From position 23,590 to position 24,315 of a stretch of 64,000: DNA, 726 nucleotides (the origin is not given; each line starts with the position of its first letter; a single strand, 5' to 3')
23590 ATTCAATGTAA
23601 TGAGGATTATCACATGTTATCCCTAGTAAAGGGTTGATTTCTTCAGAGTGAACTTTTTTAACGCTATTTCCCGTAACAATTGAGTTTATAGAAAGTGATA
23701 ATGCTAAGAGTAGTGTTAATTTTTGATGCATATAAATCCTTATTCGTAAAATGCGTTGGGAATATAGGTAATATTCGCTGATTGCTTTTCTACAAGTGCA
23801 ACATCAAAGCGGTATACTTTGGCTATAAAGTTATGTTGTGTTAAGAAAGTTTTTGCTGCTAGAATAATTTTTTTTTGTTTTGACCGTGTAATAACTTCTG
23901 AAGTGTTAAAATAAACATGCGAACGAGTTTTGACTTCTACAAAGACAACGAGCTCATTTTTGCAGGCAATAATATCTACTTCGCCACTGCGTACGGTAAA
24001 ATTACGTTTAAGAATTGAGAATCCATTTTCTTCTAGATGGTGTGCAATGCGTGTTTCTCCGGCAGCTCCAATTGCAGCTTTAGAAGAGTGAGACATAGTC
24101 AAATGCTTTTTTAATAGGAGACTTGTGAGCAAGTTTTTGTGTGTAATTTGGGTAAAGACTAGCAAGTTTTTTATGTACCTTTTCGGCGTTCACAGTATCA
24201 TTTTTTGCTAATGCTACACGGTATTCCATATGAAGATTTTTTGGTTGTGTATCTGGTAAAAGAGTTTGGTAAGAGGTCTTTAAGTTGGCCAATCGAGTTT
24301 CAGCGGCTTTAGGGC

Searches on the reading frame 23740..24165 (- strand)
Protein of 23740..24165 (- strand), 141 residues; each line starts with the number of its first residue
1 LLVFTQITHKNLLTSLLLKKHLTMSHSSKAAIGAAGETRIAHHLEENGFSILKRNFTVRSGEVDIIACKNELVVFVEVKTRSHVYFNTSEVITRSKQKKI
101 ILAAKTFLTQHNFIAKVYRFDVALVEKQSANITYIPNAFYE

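Call 43: search_protein_families(library=pfam, proteins=[window:23740-24165:-], max_evalue=0.00001)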
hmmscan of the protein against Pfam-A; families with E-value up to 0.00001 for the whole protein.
window:23740-24165:- (141 aa): 2 families
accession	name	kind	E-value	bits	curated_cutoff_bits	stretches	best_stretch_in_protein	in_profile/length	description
PF02021.23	UPF0102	-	2.2e-23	82.9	23.6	1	36-125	1-80/80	Uncharacterised protein family UPF0102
PF08378.17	NERD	-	3.8e-07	31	22.1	1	33-118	2-85/111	Nuclease-related domain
